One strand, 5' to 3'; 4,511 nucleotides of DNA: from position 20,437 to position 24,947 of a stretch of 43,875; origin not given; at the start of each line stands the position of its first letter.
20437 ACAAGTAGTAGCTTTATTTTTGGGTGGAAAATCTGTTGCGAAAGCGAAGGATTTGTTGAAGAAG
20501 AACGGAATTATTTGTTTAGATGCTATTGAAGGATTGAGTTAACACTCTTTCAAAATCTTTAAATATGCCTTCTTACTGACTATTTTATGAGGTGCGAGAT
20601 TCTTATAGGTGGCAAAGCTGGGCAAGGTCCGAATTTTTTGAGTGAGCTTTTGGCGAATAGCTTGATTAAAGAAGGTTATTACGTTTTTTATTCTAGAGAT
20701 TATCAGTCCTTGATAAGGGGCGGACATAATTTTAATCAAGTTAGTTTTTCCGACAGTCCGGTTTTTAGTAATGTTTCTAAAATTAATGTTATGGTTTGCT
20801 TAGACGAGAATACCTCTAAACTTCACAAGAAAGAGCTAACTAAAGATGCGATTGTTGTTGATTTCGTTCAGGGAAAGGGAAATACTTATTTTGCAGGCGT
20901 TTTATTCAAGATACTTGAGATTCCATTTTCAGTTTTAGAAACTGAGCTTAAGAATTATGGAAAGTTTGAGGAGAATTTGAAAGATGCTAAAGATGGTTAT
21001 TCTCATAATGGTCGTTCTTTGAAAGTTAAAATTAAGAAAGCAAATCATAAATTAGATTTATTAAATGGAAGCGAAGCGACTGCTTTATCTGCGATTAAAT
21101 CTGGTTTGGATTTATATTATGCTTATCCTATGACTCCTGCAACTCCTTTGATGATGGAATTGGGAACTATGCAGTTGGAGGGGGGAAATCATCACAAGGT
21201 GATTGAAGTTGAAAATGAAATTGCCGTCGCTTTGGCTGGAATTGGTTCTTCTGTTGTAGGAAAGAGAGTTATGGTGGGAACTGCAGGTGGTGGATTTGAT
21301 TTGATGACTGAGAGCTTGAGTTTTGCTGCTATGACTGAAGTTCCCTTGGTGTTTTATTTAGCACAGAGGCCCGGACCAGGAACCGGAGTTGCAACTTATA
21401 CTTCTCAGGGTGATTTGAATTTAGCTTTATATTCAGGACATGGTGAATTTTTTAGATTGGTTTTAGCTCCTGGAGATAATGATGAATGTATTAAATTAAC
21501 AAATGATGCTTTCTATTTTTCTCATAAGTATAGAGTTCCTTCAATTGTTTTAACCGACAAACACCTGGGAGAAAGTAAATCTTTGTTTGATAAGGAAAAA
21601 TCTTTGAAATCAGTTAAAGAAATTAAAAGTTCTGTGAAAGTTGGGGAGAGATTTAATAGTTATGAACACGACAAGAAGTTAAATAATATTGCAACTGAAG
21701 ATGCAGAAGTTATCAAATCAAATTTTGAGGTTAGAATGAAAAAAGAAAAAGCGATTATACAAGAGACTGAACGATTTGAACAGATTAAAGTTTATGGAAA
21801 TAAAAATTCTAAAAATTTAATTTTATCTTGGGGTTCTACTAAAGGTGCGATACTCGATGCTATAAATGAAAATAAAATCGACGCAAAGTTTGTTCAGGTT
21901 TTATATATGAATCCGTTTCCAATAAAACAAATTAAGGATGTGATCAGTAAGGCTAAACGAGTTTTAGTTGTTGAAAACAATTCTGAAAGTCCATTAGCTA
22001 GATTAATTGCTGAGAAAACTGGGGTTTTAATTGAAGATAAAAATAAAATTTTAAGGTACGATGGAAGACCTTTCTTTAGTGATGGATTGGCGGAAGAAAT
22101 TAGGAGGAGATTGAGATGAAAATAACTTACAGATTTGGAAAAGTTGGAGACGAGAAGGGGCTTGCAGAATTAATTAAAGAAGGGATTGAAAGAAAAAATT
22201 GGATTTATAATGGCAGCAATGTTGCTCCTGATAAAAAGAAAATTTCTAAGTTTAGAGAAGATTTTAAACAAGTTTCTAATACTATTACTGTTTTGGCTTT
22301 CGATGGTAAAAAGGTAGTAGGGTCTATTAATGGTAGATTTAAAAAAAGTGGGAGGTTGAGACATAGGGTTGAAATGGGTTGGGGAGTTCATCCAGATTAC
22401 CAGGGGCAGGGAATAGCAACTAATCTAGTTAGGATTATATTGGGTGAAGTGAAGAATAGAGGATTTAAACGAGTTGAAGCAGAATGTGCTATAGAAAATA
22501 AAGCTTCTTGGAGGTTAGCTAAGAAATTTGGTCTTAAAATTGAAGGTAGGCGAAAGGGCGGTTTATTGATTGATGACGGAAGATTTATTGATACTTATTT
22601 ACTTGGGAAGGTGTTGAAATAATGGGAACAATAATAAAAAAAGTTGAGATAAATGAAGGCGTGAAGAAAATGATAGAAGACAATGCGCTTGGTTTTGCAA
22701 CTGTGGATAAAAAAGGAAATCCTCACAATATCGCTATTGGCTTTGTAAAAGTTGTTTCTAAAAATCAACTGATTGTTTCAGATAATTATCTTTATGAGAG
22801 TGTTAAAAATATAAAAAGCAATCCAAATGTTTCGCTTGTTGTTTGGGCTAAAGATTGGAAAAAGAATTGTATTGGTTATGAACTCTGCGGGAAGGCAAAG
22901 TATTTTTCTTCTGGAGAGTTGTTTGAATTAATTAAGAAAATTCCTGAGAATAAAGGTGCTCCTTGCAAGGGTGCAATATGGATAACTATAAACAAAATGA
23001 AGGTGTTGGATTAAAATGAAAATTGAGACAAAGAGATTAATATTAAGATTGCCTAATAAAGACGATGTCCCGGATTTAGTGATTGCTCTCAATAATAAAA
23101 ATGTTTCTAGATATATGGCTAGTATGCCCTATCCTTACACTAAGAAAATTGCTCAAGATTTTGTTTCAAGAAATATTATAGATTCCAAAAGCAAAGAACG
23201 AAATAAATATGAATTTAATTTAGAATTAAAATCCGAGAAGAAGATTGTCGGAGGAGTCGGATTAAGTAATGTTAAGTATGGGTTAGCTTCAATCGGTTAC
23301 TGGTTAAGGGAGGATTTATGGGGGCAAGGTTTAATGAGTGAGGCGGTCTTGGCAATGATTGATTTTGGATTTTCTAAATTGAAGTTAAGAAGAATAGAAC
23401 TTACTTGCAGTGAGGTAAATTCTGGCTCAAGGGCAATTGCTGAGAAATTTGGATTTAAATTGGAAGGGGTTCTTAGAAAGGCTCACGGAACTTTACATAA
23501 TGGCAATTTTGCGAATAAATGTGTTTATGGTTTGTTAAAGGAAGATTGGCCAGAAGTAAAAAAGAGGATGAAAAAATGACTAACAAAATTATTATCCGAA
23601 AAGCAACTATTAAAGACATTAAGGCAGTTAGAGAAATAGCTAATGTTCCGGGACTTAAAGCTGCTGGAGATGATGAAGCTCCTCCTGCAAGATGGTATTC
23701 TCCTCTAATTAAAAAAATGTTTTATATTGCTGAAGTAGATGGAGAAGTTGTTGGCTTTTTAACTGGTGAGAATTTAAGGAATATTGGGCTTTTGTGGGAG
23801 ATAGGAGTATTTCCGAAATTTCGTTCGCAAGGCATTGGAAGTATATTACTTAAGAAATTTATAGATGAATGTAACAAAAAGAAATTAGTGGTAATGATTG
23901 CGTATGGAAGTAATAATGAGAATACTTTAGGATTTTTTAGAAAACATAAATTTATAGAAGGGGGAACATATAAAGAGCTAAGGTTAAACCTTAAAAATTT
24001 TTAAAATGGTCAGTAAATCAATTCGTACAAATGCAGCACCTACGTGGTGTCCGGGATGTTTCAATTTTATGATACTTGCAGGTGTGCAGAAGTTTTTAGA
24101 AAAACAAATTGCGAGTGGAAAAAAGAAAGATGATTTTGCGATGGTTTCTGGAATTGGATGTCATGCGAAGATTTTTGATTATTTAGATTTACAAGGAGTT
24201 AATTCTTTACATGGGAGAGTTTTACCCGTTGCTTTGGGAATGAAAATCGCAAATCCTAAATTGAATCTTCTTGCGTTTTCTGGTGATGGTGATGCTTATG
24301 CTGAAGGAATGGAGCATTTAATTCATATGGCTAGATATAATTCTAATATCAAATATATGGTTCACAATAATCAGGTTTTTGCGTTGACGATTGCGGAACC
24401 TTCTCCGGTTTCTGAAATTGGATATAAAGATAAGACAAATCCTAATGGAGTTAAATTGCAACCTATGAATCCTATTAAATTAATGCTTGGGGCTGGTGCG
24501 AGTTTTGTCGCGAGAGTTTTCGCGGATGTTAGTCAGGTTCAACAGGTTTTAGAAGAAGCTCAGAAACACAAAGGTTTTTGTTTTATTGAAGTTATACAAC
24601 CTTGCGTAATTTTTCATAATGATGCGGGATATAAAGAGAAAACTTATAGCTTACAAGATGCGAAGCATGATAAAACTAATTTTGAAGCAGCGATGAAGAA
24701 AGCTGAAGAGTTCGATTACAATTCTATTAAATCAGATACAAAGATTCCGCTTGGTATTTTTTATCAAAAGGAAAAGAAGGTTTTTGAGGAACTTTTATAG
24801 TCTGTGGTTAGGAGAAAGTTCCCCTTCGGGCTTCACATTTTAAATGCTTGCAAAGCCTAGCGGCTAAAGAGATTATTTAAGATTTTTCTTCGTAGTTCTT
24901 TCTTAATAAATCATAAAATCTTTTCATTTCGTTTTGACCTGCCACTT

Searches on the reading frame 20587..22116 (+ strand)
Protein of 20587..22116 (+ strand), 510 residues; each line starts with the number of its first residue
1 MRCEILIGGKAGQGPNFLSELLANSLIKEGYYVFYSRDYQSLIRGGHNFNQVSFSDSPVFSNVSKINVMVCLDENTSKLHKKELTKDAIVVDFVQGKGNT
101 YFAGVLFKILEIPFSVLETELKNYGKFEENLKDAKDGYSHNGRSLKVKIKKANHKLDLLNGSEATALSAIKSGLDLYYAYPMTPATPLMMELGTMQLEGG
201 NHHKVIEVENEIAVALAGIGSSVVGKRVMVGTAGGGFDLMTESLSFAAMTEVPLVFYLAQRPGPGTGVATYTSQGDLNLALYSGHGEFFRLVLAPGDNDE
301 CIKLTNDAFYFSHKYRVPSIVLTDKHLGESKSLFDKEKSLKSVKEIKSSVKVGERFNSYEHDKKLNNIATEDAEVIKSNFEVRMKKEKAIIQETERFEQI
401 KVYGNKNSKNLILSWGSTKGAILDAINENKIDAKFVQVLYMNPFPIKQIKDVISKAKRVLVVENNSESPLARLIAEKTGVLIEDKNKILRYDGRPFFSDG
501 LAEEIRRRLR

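Call 37: search_protein_families(library=pfam, proteins=[window:20587-22116:+], max_evalue=0.001)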
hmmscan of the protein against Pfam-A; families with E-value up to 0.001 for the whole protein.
window:20587-22116:+ (510 aa): 3 families
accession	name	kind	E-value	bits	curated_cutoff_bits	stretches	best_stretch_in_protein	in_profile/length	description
PF01855.24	POR_N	-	2.2e-42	145.8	27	1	169-389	3-218/231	Pyruvate flavodoxin/ferredoxin oxidoreductase, thiamine diP-bdg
PF01558.24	POR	-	3.6e-15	57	27.4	1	11-91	1-83/173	Pyruvate ferredoxin/flavodoxin oxidoreductase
PF17147.9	PFOR_II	-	4.5e-05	24.2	27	1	415-478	11-78/102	Pyruvate:ferredoxin oxidoreductase core domain II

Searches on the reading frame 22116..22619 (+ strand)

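Call 37: search_protein_families(library=pfam, proteins=[window:22116-22619:+], max_evalue=0.001)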
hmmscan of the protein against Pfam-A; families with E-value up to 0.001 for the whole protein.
window:22116-22619:+ (168 aa): 5 families
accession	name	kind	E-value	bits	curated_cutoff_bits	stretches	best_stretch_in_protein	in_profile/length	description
PF00583.31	Acetyltransf_1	-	3e-16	60.2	20.7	1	46-139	24-115/116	Acetyltransferase (GNAT) family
PF13302.13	Acetyltransf_3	-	4.6e-13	50.5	25.4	1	54-141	52-138/138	Acetyltransferase (GNAT) domain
PF13508.13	Acetyltransf_7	-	9e-07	29.6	27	1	58-123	5-66/84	Acetyltransferase (GNAT) domain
PF13673.13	Acetyltransf_10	-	2.3e-06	28.1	23.6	1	45-121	21-91/128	Acetyltransferase (GNAT) domain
PF13527.13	Acetyltransf_9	-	0.00076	19.9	25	0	53-116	38-105/127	Acetyltransferase (GNAT) domain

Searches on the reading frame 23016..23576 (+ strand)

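Call 37: search_protein_families(library=pfam, proteins=[window:23016-23576:+], max_evalue=0.001)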
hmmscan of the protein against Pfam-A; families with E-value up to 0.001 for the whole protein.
window:23016-23576:+ (187 aa): 3 families
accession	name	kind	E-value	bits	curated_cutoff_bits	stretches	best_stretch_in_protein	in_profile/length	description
PF13302.13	Acetyltransf_3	-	9.3e-30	104.6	25.4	1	7-148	1-138/138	Acetyltransferase (GNAT) domain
PF00583.31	Acetyltransf_1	-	2.5e-10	41.1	20.7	1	63-147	31-116/116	Acetyltransferase (GNAT) family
PF13420.13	Acetyltransf_4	-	0.00098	19.6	24.3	0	43-156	30-143/155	Acetyltransferase (GNAT) domain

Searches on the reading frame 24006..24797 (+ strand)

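Call 37: search_protein_families(library=pfam, proteins=[window:24006-24797:+], max_evalue=0.001)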
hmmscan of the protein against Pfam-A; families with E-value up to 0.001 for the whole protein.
window:24006-24797:+ (264 aa): 2 families
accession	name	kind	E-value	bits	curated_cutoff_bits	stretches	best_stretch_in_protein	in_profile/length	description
PF02775.26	TPP_enzyme_C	-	1.7e-28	99.7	21.9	1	50-196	2-151/151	Thiamine pyrophosphate enzyme, C-terminal TPP binding domain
PF12367.13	PFO_beta_C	-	9.4e-12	45.3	24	1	209-263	13-60/66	Pyruvate ferredoxin oxidoreductase beta subunit C terminal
